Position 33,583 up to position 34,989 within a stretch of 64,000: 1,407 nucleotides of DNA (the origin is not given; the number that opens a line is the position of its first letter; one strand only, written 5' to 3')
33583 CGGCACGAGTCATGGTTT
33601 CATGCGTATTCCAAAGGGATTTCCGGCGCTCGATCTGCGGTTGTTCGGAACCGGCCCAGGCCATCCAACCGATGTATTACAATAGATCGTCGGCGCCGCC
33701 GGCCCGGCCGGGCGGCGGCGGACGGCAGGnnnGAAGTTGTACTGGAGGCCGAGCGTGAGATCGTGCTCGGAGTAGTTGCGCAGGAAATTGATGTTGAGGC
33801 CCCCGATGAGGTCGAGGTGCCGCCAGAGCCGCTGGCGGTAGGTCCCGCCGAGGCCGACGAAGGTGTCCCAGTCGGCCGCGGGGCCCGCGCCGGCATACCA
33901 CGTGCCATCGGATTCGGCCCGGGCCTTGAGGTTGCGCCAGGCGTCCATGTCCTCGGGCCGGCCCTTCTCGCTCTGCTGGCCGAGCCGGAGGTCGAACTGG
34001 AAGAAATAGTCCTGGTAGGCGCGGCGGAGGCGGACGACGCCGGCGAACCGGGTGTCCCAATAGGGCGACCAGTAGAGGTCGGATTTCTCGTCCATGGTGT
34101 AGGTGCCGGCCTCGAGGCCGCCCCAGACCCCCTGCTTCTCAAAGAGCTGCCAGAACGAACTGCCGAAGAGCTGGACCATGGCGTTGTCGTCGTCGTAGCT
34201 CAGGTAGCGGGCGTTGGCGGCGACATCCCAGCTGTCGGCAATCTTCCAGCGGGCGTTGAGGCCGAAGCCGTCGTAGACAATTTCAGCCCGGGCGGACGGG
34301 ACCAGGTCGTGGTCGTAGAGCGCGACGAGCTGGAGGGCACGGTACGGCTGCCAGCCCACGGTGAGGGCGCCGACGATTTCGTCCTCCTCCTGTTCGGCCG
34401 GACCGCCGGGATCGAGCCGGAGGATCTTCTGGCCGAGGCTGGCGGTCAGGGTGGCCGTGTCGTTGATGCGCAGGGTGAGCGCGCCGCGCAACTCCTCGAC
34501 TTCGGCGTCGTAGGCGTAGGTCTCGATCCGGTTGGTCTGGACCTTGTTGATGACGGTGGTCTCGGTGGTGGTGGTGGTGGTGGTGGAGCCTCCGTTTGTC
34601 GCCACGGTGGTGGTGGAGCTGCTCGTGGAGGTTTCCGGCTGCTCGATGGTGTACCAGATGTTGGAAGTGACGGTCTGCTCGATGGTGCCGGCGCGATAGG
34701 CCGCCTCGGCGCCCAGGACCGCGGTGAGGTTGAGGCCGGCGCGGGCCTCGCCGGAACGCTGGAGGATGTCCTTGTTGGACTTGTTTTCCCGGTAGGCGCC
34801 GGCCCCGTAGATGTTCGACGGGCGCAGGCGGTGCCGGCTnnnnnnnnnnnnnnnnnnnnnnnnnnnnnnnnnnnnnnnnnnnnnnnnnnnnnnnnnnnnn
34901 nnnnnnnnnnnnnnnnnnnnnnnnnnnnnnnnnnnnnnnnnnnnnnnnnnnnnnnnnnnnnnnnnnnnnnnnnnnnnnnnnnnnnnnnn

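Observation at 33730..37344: PgaA-type TPR + beta-barrel exporter with an inserted CE4 deacetylase domain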

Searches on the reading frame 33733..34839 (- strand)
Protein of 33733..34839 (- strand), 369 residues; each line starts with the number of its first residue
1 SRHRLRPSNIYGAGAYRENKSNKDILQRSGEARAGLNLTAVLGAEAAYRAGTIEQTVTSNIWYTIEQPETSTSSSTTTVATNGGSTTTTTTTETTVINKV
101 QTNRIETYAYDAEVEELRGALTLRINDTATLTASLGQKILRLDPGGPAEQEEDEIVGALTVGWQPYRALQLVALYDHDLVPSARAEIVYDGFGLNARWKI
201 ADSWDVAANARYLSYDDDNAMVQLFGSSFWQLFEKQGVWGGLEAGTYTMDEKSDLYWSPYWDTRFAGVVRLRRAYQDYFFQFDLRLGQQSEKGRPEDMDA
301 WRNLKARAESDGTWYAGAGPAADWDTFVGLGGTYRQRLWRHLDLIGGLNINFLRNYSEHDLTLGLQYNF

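Call 30: predict_structure(alignment_id=A2)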
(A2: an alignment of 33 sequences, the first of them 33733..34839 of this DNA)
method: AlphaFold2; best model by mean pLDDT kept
length: 369 residues; sequences in the alignment: 33
mean_pLDDT: 91.5   pTM: 0.79
mean pLDDT of the five models: 91.5, 90.7, 89.1, 89.0, 88.2
residues with pLDDT >= 90: 267; 70-90: 95; 50-70: 7; < 50: 0
segments of 3 or more residues with pLDDT < 50: none
pLDDT, mean of each block of 10 residues (from residue 1): 85 97 93 96 97 89 78 81 76 80 82 96 96 98 72 96 96 97 94 98 96 97 98 94 97 92 97 92 96 92 88 83 93 94 95 89 96
secondary structure, 60 per line:
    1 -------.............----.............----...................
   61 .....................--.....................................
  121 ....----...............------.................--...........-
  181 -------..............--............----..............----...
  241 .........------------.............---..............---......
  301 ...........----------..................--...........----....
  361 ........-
elements in order: E8-20 E25-37 E42-81 E84-124 E129-143 E150-166 E169-179 E188-201 E204-215 E220-233 E238-249 E262-274 E278-291 H295-311 E322-339 E342-352 E357-368

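Call 58: search_protein_representatives(alignment_id=A3)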
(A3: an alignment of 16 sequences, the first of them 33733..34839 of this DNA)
Query: 16 sequences, 363 profile positions. Proteins with E-value up to 0.001 (for the whole library): 205; up to 1e-10: 88; up to 1e-30: 67. The best 150 are listed.
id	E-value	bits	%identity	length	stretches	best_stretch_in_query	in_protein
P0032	1.2e-149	514.8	-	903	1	2-363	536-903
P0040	1.7e-144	497.8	-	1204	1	1-363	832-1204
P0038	7.8e-128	443.0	-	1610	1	2-363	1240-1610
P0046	5.5e-107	374.4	-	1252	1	2-363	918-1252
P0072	9.8e-100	350.6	-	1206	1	3-363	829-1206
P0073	3.0e-94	332.5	-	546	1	2-363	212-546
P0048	8.5e-90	317.9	-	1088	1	2-363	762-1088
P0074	3.6e-88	312.5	-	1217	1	3-363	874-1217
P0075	9.7e-84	297.9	-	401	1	3-363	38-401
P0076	5.2e-83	295.5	-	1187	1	11-363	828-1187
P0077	2.2e-82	293.5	-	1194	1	5-363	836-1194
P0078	5.2e-82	292.2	-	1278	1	14-363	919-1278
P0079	1.0e-81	291.3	-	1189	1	2-363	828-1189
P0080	2.7e-81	289.9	-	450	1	3-363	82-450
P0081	2.8e-81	289.8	-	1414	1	4-363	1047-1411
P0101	1.3e-55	205.4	-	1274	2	147-363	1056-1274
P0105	7.4e-50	186.5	-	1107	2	144-363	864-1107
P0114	1.5e-42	162.4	-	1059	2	151-363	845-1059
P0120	1.0e-39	153.1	-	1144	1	5-363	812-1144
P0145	2.1e-19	86.3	-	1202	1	15-294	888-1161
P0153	5.1e-13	65.2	-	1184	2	9-294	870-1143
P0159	1.8e-09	53.6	-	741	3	197-282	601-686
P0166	5.4e-09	52.0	-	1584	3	167-286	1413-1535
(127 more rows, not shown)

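Call 59: search_protein_families(library=pfam, proteins=[P0101, P0105, P0114, P0120, P0145, P0153, P0159, P0166], max_evalue=0.0001)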
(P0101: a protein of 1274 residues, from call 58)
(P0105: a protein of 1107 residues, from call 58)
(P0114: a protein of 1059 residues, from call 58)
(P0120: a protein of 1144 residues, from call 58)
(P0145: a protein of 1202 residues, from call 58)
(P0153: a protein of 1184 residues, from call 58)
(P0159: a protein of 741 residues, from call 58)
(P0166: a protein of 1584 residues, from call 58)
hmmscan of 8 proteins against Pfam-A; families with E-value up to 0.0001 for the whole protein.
P0101 (1274 aa): 11 families
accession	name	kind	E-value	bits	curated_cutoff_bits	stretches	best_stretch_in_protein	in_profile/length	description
PF14559.12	TPR_19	-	4.5e-22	78.6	25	1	521-581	2-61/68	Tetratricopeptide repeat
PF13431.12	TPR_17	-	9.1e-11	41.6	24.4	0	503-530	6-33/34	Tetratricopeptide repeat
PF13428.12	TPR_14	-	1.3e-10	41.3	23.5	0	300-338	5-43/44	Tetratricopeptide repeat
PF23914.1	TPR_CcmH_CycH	-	2.2e-10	41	42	1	299-396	53-153/158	Cytochrome c-type biogenesis protein H TPR domain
PF13432.12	TPR_16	-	2.1e-09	38.1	32.7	0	369-427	2-60/65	Tetratricopeptide repeat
PF07719.23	TPR_2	-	1e-08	35.1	27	0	299-328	4-33/34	Tetratricopeptide repeat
PF13181.12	TPR_8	-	1.6e-08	34.5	25.7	0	299-328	4-33/34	Tetratricopeptide repeat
PF24575.1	TPR_Slam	-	8.2e-07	29.9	35.2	0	303-339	54-90/104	Surface lipoprotein assembly modifier, N-terminal TPR repeats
PF13414.12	TPR_11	-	7.5e-06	26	26.8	0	309-337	7-35/42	TPR repeat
PF14561.12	TPR_20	-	2.8e-05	24.8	25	0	496-554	8-67/90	Tetratricopeptide repeat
PF13424.12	TPR_12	-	3.3e-05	24.4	30.1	0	299-341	6-56/77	Tetratricopeptide repeat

P0105 (1107 aa): 20 families
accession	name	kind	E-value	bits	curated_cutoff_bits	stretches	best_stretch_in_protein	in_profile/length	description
PF14559.12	TPR_19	-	4.7e-35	120.2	25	3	199-254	6-61/68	Tetratricopeptide repeat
PF13432.12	TPR_16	-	8.9e-28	96.8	32.7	2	188-250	1-63/65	Tetratricopeptide repeat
PF07719.23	TPR_2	-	1.3e-23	81.5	27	1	117-148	2-33/34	Tetratricopeptide repeat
PF13428.12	TPR_14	-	7e-21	73.1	23.5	0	118-153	3-38/44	Tetratricopeptide repeat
PF23914.1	TPR_CcmH_CycH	-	6.4e-17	62.3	42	1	118-217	52-154/158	Cytochrome c-type biogenesis protein H TPR domain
PF13431.12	TPR_17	-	1.9e-13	50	24.4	0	320-351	3-34/34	Tetratricopeptide repeat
PF12895.13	ANAPC3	-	2e-13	50.8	27.2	1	198-272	3-76/82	Anaphase-promoting complex, cyclosome, subunit 3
PF24575.1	TPR_Slam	-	1.1e-12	48.7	35.2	1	146-203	43-100/104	Surface lipoprotein assembly modifier, N-terminal TPR repeats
PF13181.12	TPR_8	-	2.4e-12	46.4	25.7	1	118-148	3-33/34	Tetratricopeptide repeat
PF13174.12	TPR_6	-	2.9e-12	46.8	26.3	0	87-114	5-32/33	Tetratricopeptide repeat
PF00515.34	TPR_1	-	9e-12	44.7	27.8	1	118-148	3-33/34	Tetratricopeptide repeat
PF13414.12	TPR_11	-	4.7e-11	42.6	26.8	0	95-130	7-42/42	TPR repeat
PF13176.12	TPR_7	-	3.6e-10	39.6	27.9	0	118-150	1-33/36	Tetratricopeptide repeat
PF14561.12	TPR_20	-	5.5e-10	39.9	25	0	319-377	11-70/90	Tetratricopeptide repeat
PF25063.1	ARM_TT21_C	-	1.4e-08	35.4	35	0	61-189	74-203/209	Tetratricopeptide repeat protein 21 C-terminal ARM domain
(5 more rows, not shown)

P0114 (1059 aa): 17 families
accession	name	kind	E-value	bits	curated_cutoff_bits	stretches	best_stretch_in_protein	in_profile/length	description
PF14559.12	TPR_19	-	4.5e-31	107.4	25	3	111-168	4-61/68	Tetratricopeptide repeat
PF07719.23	TPR_2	-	3.1e-21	74.1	27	0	66-96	3-33/34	Tetratricopeptide repeat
PF13428.12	TPR_14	-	1.2e-20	72.4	23.5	0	135-174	4-43/44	Tetratricopeptide repeat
PF23914.1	TPR_CcmH_CycH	-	1.9e-16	60.8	42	1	109-196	61-151/158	Cytochrome c-type biogenesis protein H TPR domain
PF13432.12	TPR_16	-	6.8e-16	58.8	32.7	0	104-164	3-63/65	Tetratricopeptide repeat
PF13424.12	TPR_12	-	4.6e-14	52.8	30.1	0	55-86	35-67/77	Tetratricopeptide repeat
PF00515.34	TPR_1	-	2.3e-12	46.6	27.8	0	104-130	7-33/34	Tetratricopeptide repeat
PF13431.12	TPR_17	-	6.9e-11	42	24.4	0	120-151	1-32/34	Tetratricopeptide repeat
PF24575.1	TPR_Slam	-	4.8e-10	40.2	35.2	0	105-142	54-91/104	Surface lipoprotein assembly modifier, N-terminal TPR repeats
PF13174.12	TPR_6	-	2.9e-09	37.4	26.3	0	134-164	2-32/33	Tetratricopeptide repeat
PF13176.12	TPR_7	-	3.2e-09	36.6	27.9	0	66-94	1-31/36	Tetratricopeptide repeat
PF13181.12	TPR_8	-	4e-08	33.2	25.7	0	111-130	14-33/34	Tetratricopeptide repeat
PF13429.12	TPR_15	-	5e-07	29.9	26.2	1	43-154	159-270/280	Tetratricopeptide repeat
PF13414.12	TPR_11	-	5e-07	29.8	26.8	0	114-142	10-38/42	TPR repeat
PF25063.1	ARM_TT21_C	-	3.4e-05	24.3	35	0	328-378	36-86/209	Tetratricopeptide repeat protein 21 C-terminal ARM domain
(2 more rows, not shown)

P0120 (1144 aa): 16 families
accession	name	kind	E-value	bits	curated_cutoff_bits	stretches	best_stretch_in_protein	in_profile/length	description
PF14559.12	TPR_19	-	2.4e-26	92.3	25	1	235-300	1-66/68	Tetratricopeptide repeat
PF07719.23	TPR_2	-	5.8e-17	60.8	27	0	124-155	2-33/34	Tetratricopeptide repeat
PF13428.12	TPR_14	-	3.8e-14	52.2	23.5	0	227-267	3-43/44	Tetratricopeptide repeat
PF13432.12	TPR_16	-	4.8e-14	52.9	32.7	1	200-258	6-64/65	Tetratricopeptide repeat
PF13424.12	TPR_12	-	8.4e-10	39.1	30.1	0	205-255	17-75/77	Tetratricopeptide repeat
PF00515.34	TPR_1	-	1.1e-09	38.2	27.8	0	158-188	2-32/34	Tetratricopeptide repeat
PF24575.1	TPR_Slam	-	1.7e-09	38.4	35.2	0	198-244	54-100/104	Surface lipoprotein assembly modifier, N-terminal TPR repeats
PF13431.12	TPR_17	-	7.4e-09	35.6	24.4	0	214-245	2-33/34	Tetratricopeptide repeat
PF23914.1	TPR_CcmH_CycH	-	3.1e-08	34.1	42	0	161-258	54-154/158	Cytochrome c-type biogenesis protein H TPR domain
PF12895.13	ANAPC3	-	1.1e-07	32.5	27.2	0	171-249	3-80/82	Anaphase-promoting complex, cyclosome, subunit 3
PF13414.12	TPR_11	-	1.5e-06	28.2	26.8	0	137-171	8-42/42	TPR repeat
PF13371.12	TPR_9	-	1.8e-06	28.3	35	0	350-400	8-58/73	Tetratricopeptide repeat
PF13176.12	TPR_7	-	2.8e-06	27.4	27.9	0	159-187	1-29/36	Tetratricopeptide repeat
PF13181.12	TPR_8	-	4.9e-06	26.7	25.7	0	159-188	3-32/34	Tetratricopeptide repeat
PF03704.23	BTAD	-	2.4e-05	25.1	22.1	0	219-280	56-117/146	Bacterial transcriptional activator domain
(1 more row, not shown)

P0145 (1202 aa): 23 families
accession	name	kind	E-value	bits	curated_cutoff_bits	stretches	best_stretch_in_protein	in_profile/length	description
PF14559.12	TPR_19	-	2.5e-44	149.9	25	4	223-287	3-67/68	Tetratricopeptide repeat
PF13428.12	TPR_14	-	5e-33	110.6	23.5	1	78-119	3-44/44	Tetratricopeptide repeat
PF13432.12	TPR_16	-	2.2e-31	108.3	32.7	2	46-95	1-50/65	Tetratricopeptide repeat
PF07719.23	TPR_2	-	7e-26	88.6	27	0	218-244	8-34/34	Tetratricopeptide repeat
PF13176.12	TPR_7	-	5.7e-18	63.9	27.9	0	113-145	2-34/36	Tetratricopeptide repeat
PF13414.12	TPR_11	-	3.4e-17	62.3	26.8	1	218-244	1-27/42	TPR repeat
PF13181.12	TPR_8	-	1.1e-16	59.9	25.7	0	218-244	8-34/34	Tetratricopeptide repeat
PF00515.34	TPR_1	-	1.9e-16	59.5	27.8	0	218-244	8-34/34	Tetratricopeptide repeat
PF13174.12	TPR_6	-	5.8e-16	58.4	26.3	0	52-75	10-33/33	Tetratricopeptide repeat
PF23914.1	TPR_CcmH_CycH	-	7.2e-15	55.6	42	1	218-312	57-154/158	Cytochrome c-type biogenesis protein H TPR domain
PF01522.26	Polysacc_deac_1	-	1.1e-12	48.5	23.1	1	582-729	3-115/124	Polysaccharide deacetylase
PF13424.12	TPR_12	-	1.6e-12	47.8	30.1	0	318-372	8-70/77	Tetratricopeptide repeat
PF12895.13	ANAPC3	-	3.7e-12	46.8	27.2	0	162-232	7-77/82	Anaphase-promoting complex, cyclosome, subunit 3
PF13431.12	TPR_17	-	4.2e-12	45.8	24.4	0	101-130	4-33/34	Tetratricopeptide repeat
PF13371.12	TPR_9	-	1.8e-10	41.1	35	0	91-152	10-71/73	Tetratricopeptide repeat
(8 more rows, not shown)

P0153 (1184 aa): 24 families
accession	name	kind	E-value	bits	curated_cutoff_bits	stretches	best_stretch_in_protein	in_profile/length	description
PF14559.12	TPR_19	-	3.6e-45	152.6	25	4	152-209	4-62/68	Tetratricopeptide repeat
PF13428.12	TPR_14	-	1.2e-37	124.9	23.5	0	41-78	5-42/44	Tetratricopeptide repeat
PF13432.12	TPR_16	-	1.4e-36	124.9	32.7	4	42-102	2-60/65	Tetratricopeptide repeat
PF07719.23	TPR_2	-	4.4e-32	108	27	0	822-855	1-34/34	Tetratricopeptide repeat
PF13174.12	TPR_6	-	6.1e-24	83.4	26.3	0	424-455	1-32/33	Tetratricopeptide repeat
PF13424.12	TPR_12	-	5.8e-21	74.9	30.1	0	384-454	5-76/77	Tetratricopeptide repeat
PF13431.12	TPR_17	-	8.7e-21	72.8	24.4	0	411-443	1-33/34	Tetratricopeptide repeat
PF12895.13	ANAPC3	-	1.1e-18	67.7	27.2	0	165-230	15-80/82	Anaphase-promoting complex, cyclosome, subunit 3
PF23914.1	TPR_CcmH_CycH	-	7.4e-18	65.3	42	0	266-370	42-149/158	Cytochrome c-type biogenesis protein H TPR domain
PF25062.1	ARM_TT21_N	-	9.6e-18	65.2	40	1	33-149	96-212/222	Tetratricopeptide repeat protein 21 N-terminal ARM repeat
PF13181.12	TPR_8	-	9.4e-17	60.1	25.7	0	49-68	13-32/34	Tetratricopeptide repeat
PF00515.34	TPR_1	-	2.5e-16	59.2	27.8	0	423-455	1-33/34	Tetratricopeptide repeat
PF13414.12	TPR_11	-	3.1e-13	49.6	26.8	0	50-85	7-42/42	TPR repeat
PF14561.12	TPR_20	-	7.5e-13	49.1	25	0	408-472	7-73/90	Tetratricopeptide repeat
PF24575.1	TPR_Slam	-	8.4e-13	49.1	35.2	0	127-195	37-103/104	Surface lipoprotein assembly modifier, N-terminal TPR repeats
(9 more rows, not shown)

P0159 (741 aa): 0 families

P0166 (1584 aa): 15 families
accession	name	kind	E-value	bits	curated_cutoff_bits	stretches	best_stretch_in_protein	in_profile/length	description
PF14559.12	TPR_19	-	1.9e-32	111.8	25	1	47-103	1-57/68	Tetratricopeptide repeat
PF13432.12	TPR_16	-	1.8e-23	83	32.7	0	906-956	8-58/65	Tetratricopeptide repeat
PF13428.12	TPR_14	-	5.4e-21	73.4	23.5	0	72-102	2-32/44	Tetratricopeptide repeat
PF07719.23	TPR_2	-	1.8e-19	68.6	27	0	72-102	2-32/34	Tetratricopeptide repeat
PF12895.13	ANAPC3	-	4.1e-15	56.3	27.2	0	909-970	3-64/82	Anaphase-promoting complex, cyclosome, subunit 3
PF00515.34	TPR_1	-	3.6e-13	49.2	27.8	0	219-244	6-31/34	Tetratricopeptide repeat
PF13431.12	TPR_17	-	6e-12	45.3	24.4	0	59-91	1-33/34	Tetratricopeptide repeat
PF13424.12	TPR_12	-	7.9e-08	32.8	30.1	0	219-269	8-66/77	Tetratricopeptide repeat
PF13181.12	TPR_8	-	2e-07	31.1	25.7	0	795-825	2-32/34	Tetratricopeptide repeat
PF13174.12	TPR_6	-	2.9e-07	31.1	26.3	0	598-623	7-32/33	Tetratricopeptide repeat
PF13176.12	TPR_7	-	3.1e-07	30.4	27.9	0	598-625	6-35/36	Tetratricopeptide repeat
PF13414.12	TPR_11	-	1.6e-06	28.1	26.8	0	78-102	1-25/42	TPR repeat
PF23914.1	TPR_CcmH_CycH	-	1.8e-06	28.4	42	0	67-103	46-82/158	Cytochrome c-type biogenesis protein H TPR domain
PF25062.1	ARM_TT21_N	-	2.8e-05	24.4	40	0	911-994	10-93/222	Tetratricopeptide repeat protein 21 N-terminal ARM repeat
PF07721.20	TPR_4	-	4.2e-05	24.2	27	0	250-267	3-20/26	Tetratricopeptide repeat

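Call 60: list_cluster_members(proteins=[P0145, P0153, P0105, P0166, P0120, P0159])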
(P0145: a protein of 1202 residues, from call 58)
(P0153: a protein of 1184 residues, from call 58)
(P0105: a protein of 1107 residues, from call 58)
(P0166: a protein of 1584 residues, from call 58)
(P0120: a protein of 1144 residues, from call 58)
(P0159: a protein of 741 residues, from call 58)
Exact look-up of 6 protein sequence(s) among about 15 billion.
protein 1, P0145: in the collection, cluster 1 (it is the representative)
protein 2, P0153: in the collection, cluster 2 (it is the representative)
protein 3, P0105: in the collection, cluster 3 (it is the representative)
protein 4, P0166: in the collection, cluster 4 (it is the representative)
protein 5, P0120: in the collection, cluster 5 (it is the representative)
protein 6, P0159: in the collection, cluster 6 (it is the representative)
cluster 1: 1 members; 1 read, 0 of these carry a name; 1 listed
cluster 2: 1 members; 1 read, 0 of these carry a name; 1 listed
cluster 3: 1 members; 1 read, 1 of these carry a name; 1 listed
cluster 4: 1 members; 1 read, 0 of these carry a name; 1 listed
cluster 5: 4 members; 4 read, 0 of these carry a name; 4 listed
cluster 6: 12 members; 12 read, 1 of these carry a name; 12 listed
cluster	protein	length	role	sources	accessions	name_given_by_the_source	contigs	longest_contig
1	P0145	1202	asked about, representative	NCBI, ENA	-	-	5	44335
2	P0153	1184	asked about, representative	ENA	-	-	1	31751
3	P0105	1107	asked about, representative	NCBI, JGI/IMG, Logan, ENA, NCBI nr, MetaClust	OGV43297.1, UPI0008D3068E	MAG: hypothetical protein A2X46_06570 [Lentisphaerae bacterium GWF2_57_35] | status=active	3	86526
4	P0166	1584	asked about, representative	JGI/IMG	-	-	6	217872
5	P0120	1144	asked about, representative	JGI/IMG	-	-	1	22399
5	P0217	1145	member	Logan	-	-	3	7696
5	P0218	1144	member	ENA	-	-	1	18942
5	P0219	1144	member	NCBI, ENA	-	-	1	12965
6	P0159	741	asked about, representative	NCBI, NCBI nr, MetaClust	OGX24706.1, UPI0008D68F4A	MAG: hypothetical protein A3J51_02870 [Omnitrophica WOR_2 bacterium ... | status=active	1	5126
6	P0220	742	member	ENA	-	-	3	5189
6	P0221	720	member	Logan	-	-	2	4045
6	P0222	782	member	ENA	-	-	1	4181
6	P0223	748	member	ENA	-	-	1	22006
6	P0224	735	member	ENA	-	-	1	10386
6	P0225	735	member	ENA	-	-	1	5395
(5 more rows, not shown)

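Call 62: search_solved_structures(query=A3, max_evalue=10, show_alignments=0)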
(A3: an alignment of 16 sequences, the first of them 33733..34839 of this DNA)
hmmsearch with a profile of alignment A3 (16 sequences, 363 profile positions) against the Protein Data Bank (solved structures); distinct sequences matched with E-value up to 10: 0.
